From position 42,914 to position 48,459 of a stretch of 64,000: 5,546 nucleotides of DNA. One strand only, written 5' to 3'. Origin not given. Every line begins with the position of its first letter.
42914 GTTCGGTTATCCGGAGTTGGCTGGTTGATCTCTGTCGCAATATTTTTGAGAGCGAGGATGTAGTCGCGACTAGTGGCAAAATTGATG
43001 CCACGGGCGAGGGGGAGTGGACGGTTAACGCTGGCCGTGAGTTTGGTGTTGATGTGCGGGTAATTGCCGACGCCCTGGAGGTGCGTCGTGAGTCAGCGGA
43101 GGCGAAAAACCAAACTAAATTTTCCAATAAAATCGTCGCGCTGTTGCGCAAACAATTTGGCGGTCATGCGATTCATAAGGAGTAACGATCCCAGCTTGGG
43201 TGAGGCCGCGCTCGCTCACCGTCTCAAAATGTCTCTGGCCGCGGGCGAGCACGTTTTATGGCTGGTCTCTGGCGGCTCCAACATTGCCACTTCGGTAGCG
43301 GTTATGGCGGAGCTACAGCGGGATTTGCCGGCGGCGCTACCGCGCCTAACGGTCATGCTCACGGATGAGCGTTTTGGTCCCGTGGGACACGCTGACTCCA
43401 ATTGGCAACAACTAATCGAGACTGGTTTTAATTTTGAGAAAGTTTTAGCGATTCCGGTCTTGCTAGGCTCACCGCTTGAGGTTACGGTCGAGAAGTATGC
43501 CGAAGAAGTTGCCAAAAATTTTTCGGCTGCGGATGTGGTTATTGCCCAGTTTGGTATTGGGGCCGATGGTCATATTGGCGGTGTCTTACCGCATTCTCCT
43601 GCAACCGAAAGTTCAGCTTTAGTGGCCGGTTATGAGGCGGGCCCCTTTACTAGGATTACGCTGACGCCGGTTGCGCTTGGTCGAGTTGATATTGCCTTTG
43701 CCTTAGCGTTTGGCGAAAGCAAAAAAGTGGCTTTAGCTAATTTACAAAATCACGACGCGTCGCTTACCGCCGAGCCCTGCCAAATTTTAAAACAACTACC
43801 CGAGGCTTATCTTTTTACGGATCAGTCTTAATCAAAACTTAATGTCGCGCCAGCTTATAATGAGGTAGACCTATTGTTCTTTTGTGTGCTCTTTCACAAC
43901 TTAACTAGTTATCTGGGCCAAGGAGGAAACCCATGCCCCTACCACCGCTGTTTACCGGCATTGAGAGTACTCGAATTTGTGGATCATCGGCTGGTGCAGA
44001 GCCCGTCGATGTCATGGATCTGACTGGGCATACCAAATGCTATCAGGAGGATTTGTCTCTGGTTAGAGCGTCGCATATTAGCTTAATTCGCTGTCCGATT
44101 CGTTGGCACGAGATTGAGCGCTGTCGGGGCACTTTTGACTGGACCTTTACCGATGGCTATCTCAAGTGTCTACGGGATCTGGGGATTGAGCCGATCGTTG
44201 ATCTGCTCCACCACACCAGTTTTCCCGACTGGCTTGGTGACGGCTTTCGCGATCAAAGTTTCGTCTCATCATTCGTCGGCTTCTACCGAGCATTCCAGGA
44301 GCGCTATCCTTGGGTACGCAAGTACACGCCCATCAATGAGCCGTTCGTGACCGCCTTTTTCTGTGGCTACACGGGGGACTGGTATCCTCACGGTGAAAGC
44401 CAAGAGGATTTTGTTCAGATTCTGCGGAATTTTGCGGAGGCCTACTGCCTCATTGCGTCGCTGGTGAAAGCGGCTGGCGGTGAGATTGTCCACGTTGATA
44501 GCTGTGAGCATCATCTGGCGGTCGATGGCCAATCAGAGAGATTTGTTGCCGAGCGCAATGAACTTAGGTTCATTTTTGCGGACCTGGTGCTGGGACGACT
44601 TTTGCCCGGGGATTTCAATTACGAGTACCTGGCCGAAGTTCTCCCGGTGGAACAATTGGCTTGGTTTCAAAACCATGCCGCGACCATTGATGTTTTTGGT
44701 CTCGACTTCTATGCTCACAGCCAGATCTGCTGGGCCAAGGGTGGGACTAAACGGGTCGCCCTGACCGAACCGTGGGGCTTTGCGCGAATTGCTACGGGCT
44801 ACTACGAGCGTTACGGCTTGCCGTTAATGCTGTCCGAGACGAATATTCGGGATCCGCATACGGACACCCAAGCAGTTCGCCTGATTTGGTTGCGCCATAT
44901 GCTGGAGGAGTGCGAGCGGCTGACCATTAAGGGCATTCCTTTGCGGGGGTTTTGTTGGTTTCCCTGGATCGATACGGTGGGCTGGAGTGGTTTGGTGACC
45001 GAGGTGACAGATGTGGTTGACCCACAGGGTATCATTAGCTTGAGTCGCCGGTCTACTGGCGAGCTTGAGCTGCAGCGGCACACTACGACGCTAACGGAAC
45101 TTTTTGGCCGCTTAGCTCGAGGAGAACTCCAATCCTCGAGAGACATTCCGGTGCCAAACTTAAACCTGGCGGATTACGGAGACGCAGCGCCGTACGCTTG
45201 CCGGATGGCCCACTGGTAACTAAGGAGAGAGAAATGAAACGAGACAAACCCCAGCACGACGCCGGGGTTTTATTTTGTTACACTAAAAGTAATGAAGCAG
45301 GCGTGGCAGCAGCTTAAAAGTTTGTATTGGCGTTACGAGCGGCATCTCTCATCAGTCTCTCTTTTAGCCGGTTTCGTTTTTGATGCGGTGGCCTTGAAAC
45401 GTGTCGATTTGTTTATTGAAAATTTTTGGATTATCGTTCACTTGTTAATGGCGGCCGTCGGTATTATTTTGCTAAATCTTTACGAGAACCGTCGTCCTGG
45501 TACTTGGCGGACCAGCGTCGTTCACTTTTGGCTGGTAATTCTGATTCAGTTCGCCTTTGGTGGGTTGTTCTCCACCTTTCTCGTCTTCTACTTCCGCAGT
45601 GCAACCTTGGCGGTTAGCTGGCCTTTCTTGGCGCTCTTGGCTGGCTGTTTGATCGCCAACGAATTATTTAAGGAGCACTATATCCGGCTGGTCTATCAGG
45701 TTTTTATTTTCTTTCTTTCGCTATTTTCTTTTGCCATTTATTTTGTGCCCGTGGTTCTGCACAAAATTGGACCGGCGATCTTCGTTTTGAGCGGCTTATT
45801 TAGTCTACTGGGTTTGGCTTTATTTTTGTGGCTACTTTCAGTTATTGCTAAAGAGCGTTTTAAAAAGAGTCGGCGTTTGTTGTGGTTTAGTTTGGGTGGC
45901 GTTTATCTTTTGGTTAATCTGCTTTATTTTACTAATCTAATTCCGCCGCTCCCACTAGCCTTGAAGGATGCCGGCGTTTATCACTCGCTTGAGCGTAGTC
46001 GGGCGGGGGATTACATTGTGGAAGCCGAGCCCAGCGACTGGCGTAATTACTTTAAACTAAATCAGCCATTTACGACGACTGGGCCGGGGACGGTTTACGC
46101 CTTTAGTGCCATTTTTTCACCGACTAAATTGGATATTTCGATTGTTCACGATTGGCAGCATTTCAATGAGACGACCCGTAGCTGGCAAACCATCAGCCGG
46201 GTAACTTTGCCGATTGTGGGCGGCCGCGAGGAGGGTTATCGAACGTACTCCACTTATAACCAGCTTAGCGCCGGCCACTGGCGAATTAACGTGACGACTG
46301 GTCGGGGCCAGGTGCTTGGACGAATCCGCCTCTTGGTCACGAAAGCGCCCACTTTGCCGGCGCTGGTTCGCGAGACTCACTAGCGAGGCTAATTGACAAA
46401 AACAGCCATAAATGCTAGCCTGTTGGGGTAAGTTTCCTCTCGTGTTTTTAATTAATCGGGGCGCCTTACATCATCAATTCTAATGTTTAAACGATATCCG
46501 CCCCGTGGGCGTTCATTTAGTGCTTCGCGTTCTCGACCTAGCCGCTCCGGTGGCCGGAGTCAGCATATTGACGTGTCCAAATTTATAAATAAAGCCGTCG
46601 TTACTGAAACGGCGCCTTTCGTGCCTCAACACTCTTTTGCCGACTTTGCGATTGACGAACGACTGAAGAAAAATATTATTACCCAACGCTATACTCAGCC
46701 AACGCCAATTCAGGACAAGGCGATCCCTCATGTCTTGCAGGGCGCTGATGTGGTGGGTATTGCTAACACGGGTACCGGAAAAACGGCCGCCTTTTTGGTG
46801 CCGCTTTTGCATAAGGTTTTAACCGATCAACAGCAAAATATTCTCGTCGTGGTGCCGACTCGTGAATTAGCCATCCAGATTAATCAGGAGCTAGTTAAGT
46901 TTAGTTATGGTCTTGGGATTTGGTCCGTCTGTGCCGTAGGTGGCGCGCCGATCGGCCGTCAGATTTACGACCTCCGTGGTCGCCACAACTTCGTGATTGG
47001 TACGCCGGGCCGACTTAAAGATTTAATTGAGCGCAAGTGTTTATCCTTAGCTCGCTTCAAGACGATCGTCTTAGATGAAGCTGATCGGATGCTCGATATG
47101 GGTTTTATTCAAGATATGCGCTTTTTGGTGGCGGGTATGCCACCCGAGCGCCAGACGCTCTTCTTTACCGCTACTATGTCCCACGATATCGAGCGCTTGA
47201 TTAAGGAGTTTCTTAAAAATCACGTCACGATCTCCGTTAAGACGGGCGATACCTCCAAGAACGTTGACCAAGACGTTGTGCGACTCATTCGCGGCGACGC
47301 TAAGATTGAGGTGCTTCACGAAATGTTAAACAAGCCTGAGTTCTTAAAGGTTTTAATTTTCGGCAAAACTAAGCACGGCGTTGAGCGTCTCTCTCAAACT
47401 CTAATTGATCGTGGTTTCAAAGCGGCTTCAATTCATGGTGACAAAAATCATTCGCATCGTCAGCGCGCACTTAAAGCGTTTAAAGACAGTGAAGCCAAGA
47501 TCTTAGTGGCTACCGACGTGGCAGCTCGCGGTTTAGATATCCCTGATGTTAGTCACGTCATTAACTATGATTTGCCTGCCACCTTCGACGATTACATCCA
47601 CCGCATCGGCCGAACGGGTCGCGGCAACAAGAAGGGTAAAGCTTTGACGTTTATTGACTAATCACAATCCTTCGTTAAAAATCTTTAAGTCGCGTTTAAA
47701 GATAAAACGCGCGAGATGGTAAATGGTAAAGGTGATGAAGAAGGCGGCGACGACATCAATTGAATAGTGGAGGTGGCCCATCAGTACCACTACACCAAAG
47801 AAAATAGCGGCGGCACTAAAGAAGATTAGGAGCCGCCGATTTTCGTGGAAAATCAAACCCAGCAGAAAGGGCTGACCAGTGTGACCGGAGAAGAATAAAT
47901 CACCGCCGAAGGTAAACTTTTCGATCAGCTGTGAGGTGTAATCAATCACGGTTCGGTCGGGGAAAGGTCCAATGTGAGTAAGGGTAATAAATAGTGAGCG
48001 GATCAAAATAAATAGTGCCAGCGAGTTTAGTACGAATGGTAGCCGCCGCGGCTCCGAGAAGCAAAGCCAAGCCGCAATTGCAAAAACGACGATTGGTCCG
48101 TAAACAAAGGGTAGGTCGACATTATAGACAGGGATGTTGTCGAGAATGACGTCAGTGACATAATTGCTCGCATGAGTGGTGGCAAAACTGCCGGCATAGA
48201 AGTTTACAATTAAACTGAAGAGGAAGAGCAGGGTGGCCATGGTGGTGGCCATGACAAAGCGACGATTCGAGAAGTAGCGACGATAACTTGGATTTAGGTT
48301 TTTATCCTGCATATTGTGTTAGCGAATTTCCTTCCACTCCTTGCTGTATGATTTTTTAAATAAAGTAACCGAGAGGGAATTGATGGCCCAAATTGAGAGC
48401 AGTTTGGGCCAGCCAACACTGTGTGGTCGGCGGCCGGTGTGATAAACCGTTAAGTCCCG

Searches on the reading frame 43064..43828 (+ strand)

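Call 20: search_protein_families(library=pfam, proteins=[window:43064-43828:+], max_evalue=0.001)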
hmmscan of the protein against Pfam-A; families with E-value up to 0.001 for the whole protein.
window:43064-43828:+ (255 aa): 1 family
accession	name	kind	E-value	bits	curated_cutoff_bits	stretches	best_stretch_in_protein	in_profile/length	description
PF01182.26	Glucosamine_iso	-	2.6e-21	76.9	27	1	49-243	13-217/225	Glucosamine-6-phosphate isomerases/6-phosphogluconolactonase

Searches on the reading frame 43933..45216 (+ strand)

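Call 9: search_protein_families(library=pfam, proteins=[window:43933-45216:+], max_evalue=0.01)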
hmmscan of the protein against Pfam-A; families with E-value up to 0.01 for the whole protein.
window:43933-45216:+ (428 aa): 1 family
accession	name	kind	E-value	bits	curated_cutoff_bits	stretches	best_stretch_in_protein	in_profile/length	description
PF00232.24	Glyco_hydro_1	-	1.2e-10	40.9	22.6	1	36-262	59-297/453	Glycosyl hydrolase family 1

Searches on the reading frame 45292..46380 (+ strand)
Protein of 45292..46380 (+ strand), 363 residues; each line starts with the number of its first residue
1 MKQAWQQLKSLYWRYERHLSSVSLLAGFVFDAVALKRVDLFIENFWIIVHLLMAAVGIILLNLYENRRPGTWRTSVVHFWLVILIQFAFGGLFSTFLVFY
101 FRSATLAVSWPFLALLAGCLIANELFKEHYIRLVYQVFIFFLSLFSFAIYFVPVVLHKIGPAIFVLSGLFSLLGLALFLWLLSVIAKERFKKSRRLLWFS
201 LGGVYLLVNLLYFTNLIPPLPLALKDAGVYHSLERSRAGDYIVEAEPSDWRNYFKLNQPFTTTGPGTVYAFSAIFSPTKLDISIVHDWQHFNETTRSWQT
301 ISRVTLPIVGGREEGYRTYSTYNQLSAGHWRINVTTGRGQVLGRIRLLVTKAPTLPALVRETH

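Call 19: search_protein_families(library=pfam, proteins=[window:45292-46380:+], max_evalue=0.001)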
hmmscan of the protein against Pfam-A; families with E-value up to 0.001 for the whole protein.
window:45292-46380:+ (363 aa): 1 family
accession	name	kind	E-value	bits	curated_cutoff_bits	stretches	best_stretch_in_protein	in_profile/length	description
PF11141.13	DUF2914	-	1.4e-12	47.6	23.6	1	283-346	3-59/62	Protein of unknown function (DUF2914)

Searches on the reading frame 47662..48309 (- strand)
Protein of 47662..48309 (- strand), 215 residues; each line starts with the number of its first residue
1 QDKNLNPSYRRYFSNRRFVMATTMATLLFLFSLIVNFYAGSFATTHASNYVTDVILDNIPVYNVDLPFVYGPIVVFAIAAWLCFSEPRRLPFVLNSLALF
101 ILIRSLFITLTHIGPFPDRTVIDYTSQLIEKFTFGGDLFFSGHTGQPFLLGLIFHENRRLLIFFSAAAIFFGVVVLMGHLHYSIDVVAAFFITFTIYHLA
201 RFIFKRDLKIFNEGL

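Call 20: search_protein_families(library=pfam, proteins=[window:47662-48309:-], max_evalue=0.001)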
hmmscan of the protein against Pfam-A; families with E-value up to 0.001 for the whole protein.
window:47662-48309:- (215 aa): 1 family
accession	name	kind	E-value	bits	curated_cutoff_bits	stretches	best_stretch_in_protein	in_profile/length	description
PF14360.12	PAP2_C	-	3.5e-08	34.3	27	1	136-199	3-71/74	PAP2 superfamily C-terminal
